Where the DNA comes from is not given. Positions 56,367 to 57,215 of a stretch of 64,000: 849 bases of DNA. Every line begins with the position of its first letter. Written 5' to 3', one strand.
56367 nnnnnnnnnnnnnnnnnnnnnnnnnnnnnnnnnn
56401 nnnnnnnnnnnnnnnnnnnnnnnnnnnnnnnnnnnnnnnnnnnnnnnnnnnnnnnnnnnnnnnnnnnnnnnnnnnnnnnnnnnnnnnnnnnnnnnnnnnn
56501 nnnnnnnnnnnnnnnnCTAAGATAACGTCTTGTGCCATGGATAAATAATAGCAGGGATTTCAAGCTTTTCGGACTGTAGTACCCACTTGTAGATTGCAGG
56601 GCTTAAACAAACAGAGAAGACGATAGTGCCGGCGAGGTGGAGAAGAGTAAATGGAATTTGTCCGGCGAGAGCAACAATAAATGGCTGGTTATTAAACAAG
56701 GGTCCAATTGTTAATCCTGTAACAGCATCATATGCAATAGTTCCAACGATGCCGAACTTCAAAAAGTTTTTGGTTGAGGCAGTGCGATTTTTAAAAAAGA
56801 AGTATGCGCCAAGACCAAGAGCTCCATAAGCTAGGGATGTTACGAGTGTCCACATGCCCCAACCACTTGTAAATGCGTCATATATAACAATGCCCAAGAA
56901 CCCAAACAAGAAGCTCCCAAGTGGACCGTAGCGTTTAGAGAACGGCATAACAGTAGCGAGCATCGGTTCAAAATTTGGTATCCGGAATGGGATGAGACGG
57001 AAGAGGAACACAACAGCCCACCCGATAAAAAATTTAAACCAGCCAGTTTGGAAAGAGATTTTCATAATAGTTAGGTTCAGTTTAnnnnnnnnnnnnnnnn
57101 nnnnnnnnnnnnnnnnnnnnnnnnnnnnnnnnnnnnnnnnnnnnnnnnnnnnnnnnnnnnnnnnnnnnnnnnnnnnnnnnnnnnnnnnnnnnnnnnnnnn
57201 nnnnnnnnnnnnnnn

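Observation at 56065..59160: Cobalamin-riboswitch-like leader controlling a split transcobalamin-like B12 scavenging operon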

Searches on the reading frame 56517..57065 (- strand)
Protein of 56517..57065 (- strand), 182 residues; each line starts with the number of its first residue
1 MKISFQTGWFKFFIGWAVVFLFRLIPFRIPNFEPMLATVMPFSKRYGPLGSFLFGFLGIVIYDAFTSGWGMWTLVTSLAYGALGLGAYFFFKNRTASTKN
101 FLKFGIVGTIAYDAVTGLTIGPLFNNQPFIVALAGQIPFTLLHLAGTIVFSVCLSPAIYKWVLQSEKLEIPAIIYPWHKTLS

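Call 5: search_protein_families(library=pfam, proteins=[window:56517-57065:-], max_evalue=1)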
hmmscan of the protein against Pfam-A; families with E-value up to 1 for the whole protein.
window:56517-57065:- (182 aa): 1 family
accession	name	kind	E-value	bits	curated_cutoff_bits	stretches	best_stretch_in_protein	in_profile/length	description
PF07155.17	ECF-ribofla_trS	-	1.2e-06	29.1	26.7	1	14-159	12-171/172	ECF-type riboflavin transporter, S component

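Call 16: find_homologous_proteins(query=window:56517-57065:-)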
Query window:56517-57065:- (182 aa): 751 proteins with E <= 0.001 among 1010 candidates; the best 120 are listed.
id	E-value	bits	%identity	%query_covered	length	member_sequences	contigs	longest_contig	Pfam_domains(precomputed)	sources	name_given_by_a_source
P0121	9.1e-116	403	100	100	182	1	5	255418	PF07155.18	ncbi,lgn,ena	-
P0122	4.1e-99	349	85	100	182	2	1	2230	PF07155.18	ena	-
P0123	1.4e-96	340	82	99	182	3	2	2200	PF07155.18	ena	-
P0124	1.4e-96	340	83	100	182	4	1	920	PF07155.18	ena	-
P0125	2.1e-96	340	83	99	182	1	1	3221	PF07155.18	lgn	-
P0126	1.3e-94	334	83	100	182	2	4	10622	-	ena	-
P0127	2.2e-94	333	83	98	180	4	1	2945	PF07155.18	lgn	-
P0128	2.3e-94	333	82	99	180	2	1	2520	PF07155.18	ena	-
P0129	4.3e-94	332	81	100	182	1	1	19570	PF07155.18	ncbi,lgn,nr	ncbi:MAG: hypothetical protein Q7R59_01930 [bacterium]|nr:hypothetical protein [bacterium]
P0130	2.0e-93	330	82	100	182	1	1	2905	PF07155.18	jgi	-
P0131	3.3e-93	329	82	98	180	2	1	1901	PF07155.18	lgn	-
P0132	2.2e-92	327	82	97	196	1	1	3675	-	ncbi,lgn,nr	ncbi:hypothetical protein HY412_01840 [Candidatus Kaiserbacteria bacterium]|nr:hypothetical protein 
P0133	3.3e-92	326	79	100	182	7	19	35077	PF07155.18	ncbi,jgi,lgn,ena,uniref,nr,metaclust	ncbi:hypothetical protein A3I46_02685 [Candidatus Kaiserbacteria bacterium RIFCSPLOWO2_02_FULL_54_13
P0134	5.3e-92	325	80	99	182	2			PF07155.18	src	-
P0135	5.6e-92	325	82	98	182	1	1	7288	PF07155.18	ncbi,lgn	-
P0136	1.0e-91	324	81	99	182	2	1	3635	PF07155.18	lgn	-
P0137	9.8e-91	321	79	99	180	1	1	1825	PF07155.18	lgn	-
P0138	3.6e-90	319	78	100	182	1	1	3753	PF07155.18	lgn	-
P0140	1.2e-83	298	74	98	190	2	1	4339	PF07155.18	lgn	-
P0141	1.4e-83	298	74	98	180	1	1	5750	PF07155.18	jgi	jgi:uncharacterized membrane protein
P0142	2.3e-83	297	76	93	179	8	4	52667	PF07155.18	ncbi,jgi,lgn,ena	-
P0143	4.0e-83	296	76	97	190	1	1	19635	PF07155.18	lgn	-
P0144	4.4e-83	296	77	93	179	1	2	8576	PF07155.18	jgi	jgi:uncharacterized membrane protein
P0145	5.3e-83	296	76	93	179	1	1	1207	PF07155.18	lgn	-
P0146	6.3e-83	296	72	99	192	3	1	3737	PF07155.18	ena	-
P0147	2.1e-82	294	74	97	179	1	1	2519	PF07155.18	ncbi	-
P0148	3.2e-82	294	78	93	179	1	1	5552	PF07155.18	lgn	-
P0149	6.7e-82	292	75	93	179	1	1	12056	PF07155.18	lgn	-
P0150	6.8e-82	292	77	95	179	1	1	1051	PF07155.18,PF12822.13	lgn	-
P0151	2.2e-81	291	76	93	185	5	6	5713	PF07155.18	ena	-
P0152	3.8e-81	290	73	96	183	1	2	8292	PF07155.18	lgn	-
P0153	4.6e-81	290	76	93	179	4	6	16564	PF07155.18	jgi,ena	-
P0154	5.2e-81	290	74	93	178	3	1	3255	PF07155.18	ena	-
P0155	7.1e-81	289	74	93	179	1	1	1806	PF07155.18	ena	-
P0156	8.8e-81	289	75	93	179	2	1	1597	PF07155.18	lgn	-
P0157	1.0e-80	289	74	93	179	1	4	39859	PF07155.18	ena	-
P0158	1.6e-80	288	75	93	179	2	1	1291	PF07155.18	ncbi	-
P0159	3.4e-80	287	71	99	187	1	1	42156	PF07155.18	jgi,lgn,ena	-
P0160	3.6e-80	287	72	98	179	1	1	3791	PF07155.18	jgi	jgi:uncharacterized membrane protein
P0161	4.8e-80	286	75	93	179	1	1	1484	PF07155.18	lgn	-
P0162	4.8e-80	286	73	93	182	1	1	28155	PF07155.18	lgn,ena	-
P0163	5.0e-80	286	75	93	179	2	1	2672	PF07155.18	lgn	-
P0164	7.1e-80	286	73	97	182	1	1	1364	PF07155.18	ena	-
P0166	1.1e-79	285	73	93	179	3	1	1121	PF07155.18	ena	-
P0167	1.6e-79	285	72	94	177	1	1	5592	PF07155.18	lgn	-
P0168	1.8e-79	285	76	93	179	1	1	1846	PF07155.18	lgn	-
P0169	2.5e-79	284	76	93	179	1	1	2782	PF07155.18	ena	-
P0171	4.7e-79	283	73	93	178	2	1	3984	PF07155.18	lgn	-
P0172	4.9e-79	283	72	97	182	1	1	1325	PF07155.18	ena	-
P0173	6.6e-79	283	70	98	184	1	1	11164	PF07155.18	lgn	-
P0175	1.7e-78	281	74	93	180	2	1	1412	PF07155.18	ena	-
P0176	2.1e-78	281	75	93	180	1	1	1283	PF07155.18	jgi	jgi:uncharacterized membrane protein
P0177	4.9e-78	280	72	96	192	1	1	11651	PF07155.18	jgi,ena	-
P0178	5.0e-78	280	69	98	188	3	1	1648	PF07155.18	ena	-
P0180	8.2e-78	279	72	93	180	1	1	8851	PF07155.18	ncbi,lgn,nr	ncbi:ECF transporter S component [Candidatus Kaiserbacteria bacterium]|nr:ECF transporter S componen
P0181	1.2e-77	279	73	93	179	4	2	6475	PF07155.18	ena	-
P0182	1.3e-77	278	72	95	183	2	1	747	PF07155.18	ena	-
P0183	1.3e-77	278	73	93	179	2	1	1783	PF07155.18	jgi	jgi:uncharacterized membrane protein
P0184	1.4e-77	278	74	91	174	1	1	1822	PF07155.18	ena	-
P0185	1.7e-77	278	70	96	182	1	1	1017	PF07155.18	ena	-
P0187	3.1e-77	277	71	93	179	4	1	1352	PF07155.18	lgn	-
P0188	3.9e-77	277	72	95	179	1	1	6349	PF07155.18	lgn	-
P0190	7.0e-77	276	71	93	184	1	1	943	PF07155.18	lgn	-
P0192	8.2e-77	276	68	98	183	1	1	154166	PF07155.18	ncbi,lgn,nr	ncbi:MAG: hypothetical protein Q7S01_01105 [bacterium]|nr:hypothetical protein [bacterium]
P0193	1.0e-76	276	71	93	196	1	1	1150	PF07155.18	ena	-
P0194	1.6e-76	275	71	93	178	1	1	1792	PF07155.18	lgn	-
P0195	1.9e-76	275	71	93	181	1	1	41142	PF07155.18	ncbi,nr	ncbi:MAG: hypothetical protein Q7S75_03800 [bacterium]|nr:hypothetical protein [bacterium]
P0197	2.8e-76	274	71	93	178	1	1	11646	PF07155.18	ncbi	-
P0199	3.1e-76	274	69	93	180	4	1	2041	PF07155.18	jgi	-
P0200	1.5e-75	272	73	91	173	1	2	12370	PF07155.18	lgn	-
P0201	2.2e-75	271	72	93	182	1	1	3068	PF20221.4,PF07155.18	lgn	-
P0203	3.8e-75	270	74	92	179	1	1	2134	PF07155.18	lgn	-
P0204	4.0e-75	270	69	94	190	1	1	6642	PF07155.18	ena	-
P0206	7.5e-75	269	68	95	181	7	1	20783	PF07155.18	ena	-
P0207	7.8e-75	269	68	93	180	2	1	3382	PF07155.18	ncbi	-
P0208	8.9e-75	269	71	93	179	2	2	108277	PF07155.18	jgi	jgi:uncharacterized membrane protein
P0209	1.0e-74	269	73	93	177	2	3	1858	PF07155.18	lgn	-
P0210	1.0e-74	269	71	93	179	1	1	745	PF07155.18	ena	-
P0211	1.3e-74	269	72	93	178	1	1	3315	PF07155.18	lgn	-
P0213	1.6e-74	268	71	93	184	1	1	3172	PF07155.18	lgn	-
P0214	2.1e-74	268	72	93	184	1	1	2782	PF07155.18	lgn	-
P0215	3.3e-74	267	70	95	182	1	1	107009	PF07155.18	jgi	jgi:uncharacterized membrane protein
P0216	4.3e-74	267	72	93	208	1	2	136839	PF07155.18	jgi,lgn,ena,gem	jgi:uncharacterized membrane protein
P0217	5.7e-74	267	68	97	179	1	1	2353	PF07155.18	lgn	-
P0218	6.4e-74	266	73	93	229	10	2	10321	PF07155.18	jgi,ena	-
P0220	8.1e-74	266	74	90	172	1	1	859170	PF07155.18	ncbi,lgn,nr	ncbi:MAG: ECF transporter S component [Candidatus Kaiserbacteria bacterium]|nr:MAG: ECF transporter 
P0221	8.7e-74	266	72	93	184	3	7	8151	PF07155.18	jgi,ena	-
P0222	9.2e-74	266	70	92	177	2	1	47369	PF07155.18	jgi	jgi:uncharacterized membrane protein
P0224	2.2e-73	265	69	93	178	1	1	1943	PF07155.18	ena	-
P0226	2.4e-73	265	69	95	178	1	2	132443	PF07155.18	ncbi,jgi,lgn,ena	-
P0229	2.9e-73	264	71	93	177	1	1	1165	PF07155.18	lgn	-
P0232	5.5e-73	263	70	93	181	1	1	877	PF07155.18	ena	-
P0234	7.2e-73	263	69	93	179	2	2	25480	PF07155.18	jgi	-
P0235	7.3e-73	263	68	93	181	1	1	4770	PF07155.18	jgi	jgi:uncharacterized membrane protein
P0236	1.0e-72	263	69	96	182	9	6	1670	PF07155.18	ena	-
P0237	1.1e-72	262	71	93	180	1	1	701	PF07155.18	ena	-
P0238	1.2e-72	262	71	93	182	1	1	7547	PF07155.18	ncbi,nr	ncbi:MAG: hypothetical protein Q7R90_05025 [bacterium]|nr:hypothetical protein [bacterium]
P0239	1.2e-72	262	70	93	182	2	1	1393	PF07155.18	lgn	-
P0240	1.3e-72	262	70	93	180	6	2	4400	PF07155.18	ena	-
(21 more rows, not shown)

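Call 47: search_solved_structures(query=A4, max_evalue=10, show_alignments=2)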
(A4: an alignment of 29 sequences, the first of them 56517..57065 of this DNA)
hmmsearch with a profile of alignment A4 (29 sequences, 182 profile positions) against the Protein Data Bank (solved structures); distinct sequences matched with E-value up to 10: 1.
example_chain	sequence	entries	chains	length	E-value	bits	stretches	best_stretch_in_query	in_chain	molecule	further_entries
6cjd_A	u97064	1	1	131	0.61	13.2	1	84-132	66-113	Putative cytoplasmic protein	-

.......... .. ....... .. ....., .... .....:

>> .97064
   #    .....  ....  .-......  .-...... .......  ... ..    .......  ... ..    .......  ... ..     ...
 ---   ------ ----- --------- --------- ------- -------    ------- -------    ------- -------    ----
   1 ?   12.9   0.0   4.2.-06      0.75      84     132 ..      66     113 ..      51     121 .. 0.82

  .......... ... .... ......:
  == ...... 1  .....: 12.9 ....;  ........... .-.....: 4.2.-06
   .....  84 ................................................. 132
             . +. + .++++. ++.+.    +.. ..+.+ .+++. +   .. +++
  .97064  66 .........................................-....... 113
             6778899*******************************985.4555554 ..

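Call 48: search_protein_families(library=ncbifam, proteins=[window:56517-57065:-], max_evalue=1)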
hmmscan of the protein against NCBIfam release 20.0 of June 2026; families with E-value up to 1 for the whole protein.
window:56517-57065:- (182 aa): 1 family
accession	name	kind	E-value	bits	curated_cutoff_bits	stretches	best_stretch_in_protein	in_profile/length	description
NF010182.0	PRK13661.1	equivalog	1.5e-05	24.9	99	1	18-112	22-121/183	ECF-type riboflavin transporter substrate-binding protein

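Call 54: predict_structure(alignment_id=A4)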
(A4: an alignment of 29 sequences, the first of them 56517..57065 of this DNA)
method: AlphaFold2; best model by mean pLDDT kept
length: 182 residues; sequences in the alignment: 29
mean_pLDDT: 80.3   pTM: 0.74
mean pLDDT of the five models: 80.3, 77.8, 76.0, 70.1, 69.3
residues with pLDDT >= 90: 70; 70-90: 77; 50-70: 13; < 50: 22
segments of 3 or more residues with pLDDT < 50: 1-5, 166-182
pLDDT, mean of each block of 10 residues (from residue 1): 53 81 82 79 73 88 79 90 91 87 94 93 92 94 94 84 54 45 44
secondary structure, 60 per line:
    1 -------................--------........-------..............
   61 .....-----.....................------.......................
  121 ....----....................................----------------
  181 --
elements in order: H8-23 H32-39 H47-65 H71-91 H98-124 H129-164

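Call 66: find_encoding_contigs(protein=P0220, flank=5000, max_places=1)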
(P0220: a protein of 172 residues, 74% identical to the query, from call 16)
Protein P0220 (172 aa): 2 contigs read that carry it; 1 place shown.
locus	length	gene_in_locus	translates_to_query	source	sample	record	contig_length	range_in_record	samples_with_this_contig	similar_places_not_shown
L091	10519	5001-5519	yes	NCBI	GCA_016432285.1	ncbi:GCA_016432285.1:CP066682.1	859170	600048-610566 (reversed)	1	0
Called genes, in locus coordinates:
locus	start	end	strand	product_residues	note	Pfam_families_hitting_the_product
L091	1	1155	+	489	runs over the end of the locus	PF13522:GATase_6, PF13537:GATase_7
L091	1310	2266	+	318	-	-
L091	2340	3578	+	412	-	PF02073:Peptidase_M29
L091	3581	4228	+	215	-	PF00300:His_Phos_1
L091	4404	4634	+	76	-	-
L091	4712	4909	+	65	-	-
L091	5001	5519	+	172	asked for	PF07155:ECF-ribofla_trS (weak)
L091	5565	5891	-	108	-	-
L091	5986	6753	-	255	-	PF02673:BacA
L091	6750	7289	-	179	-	PF01569:PAP2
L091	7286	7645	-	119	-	PF01219:DAGK_prokar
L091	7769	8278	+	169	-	PF01475:FUR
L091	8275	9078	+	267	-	PF02535:Zip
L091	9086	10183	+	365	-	PF07907:YibE_F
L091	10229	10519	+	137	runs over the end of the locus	PF09864:MliC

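Call 67: find_encoding_contigs(protein=P0192, flank=5000, max_places=1)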
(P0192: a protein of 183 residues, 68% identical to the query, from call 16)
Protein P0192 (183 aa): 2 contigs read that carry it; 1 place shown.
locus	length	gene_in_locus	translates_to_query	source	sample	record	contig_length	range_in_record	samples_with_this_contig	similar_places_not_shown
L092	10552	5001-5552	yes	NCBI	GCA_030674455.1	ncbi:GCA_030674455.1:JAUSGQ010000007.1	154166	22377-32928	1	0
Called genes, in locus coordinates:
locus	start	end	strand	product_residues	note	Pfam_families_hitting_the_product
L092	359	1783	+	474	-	PF13522:GATase_6, PF13537:GATase_7, PF00156:Pribosyltran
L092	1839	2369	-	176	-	PF01936:NYN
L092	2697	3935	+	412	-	PF02073:Peptidase_M29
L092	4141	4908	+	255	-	-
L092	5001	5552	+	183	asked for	PF07155:ECF-ribofla_trS (weak)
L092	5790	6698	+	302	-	PF02729:OTCace_N, PF00185:OTCace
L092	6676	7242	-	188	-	PF14378:PAP2_3 (weak), PF01569:PAP2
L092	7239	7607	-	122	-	PF01219:DAGK_prokar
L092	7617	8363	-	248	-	PF02535:Zip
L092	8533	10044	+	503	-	PF25954:Beta-barrel_RND_2 (faint)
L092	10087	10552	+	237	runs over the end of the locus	PF00005:ABC_tran, PF02463:SMC_N (faint), PF13304:AAA_21 (faint)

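Call 68: find_encoding_contigs(protein=P0226, flank=5000, max_places=1)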
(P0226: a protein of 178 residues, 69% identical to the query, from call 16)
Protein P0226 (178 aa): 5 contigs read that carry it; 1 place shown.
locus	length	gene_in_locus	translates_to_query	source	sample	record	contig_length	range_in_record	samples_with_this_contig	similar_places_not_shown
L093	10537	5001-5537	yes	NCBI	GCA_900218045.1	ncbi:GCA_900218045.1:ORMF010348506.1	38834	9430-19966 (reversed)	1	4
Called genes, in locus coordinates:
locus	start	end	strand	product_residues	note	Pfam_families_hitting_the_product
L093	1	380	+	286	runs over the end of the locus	-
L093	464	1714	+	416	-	PF02073:Peptidase_M29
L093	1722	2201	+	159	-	PF01467:CTP_transf_like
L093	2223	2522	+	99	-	PF01541:GIY-YIG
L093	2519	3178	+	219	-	PF00300:His_Phos_1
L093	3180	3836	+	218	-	PF00300:His_Phos_1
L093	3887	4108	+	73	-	PF18919:DUF5670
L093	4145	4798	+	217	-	-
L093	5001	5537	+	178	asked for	PF07155:ECF-ribofla_trS (faint)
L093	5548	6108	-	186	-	PF01569:PAP2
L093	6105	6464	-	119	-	PF01219:DAGK_prokar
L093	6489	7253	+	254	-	PF02535:Zip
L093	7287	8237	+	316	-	PF00005:ABC_tran, PF13304:AAA_21 (weak), PF13732:DrrA1-3_C (weak)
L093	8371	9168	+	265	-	PF01061:ABC2_membrane, PF12698:ABC2_membrane_3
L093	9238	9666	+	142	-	PF09864:MliC (weak)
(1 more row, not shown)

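Call 87: search_protein_families(library=pfam, proteins=[window:56517-57065:-], max_evalue=0.1)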
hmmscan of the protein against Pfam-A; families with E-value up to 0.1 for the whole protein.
window:56517-57065:- (182 aa): 1 family
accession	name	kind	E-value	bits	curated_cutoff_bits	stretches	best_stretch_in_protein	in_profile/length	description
PF07155.17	ECF-ribofla_trS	-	1.2e-06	29.1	26.7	1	14-159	12-171/172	ECF-type riboflavin transporter, S component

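Call 92: search_protein_families(library=pfam, alignment_id=A4, max_evalue=1)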
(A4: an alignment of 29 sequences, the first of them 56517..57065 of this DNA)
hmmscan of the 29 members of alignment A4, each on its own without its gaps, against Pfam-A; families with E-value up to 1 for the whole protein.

A. member 1, window:56517-57065:- (182 aa): 1 family
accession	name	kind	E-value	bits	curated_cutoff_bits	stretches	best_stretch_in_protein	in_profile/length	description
PF07155.17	ECF-ribofla_trS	-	1.2e-06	29.1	26.7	1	14-159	12-171/172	ECF-type riboflavin transporter, S component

B. families by the number of members that match (of 29 scanned): 14 families
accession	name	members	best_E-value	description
PF07155.17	ECF-ribofla_trS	29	6.8e-09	ECF-type riboflavin transporter, S component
PF06127.16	Mpo1-like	6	0.026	2-hydroxy-palmitic acid dioxygenase Mpo1-like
PF20221.3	DUF6580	4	6.4e-06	Family of unknown function (DUF6580)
PF10746.14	Phage_holin_2_2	4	0.014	Phage holin T7 family, holin superfamily II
PF10745.14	DUF2530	4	0.021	Protein of unknown function (DUF2530)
PF12822.12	ECF_trnsprt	2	0.00026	ECF transporter, substrate-specific component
PF04864.19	Alliinase_C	2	0.016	Allinase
PF04070.17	DUF378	2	0.022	Domain of unknown function (DUF378)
PF04982.19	TM_HPP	2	0.2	HPP, transmembrane region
PF19857.4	DUF6332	1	0.047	Family of unknown function (DUF6332)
PF04971.17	Phage_holin_2_1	1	0.18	Bacteriophage P21 holin S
PF09843.14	DUF2070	1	0.47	Predicted membrane protein (DUF2070)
PF04418.17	DUF543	1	0.52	Domain of unknown function (DUF543)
PF05529.17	Bap31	1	0.71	Bap31/Bap29 transmembrane region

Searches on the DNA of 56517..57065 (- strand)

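Call 70: search_rna_families(sources=[L091, L092, L093], threshold=evalue, max_evalue=1)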
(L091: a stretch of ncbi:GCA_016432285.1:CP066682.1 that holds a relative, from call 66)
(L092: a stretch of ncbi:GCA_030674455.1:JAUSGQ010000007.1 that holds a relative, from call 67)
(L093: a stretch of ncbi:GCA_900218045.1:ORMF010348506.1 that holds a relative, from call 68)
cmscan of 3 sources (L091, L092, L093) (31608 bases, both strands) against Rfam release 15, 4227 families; matches with E-value up to 1: 2.
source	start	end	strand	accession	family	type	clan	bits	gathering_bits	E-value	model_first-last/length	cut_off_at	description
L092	5707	5779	-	RF03957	mir-5856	Gene; miRNA;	-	26.2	90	0.16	1-70/70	no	mir-5856 microRNA precursor family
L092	5716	5788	-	RF03394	mir-2574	Gene; miRNA;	-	24.1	90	0.76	1-68/68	no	mir-2574 microRNA precursor family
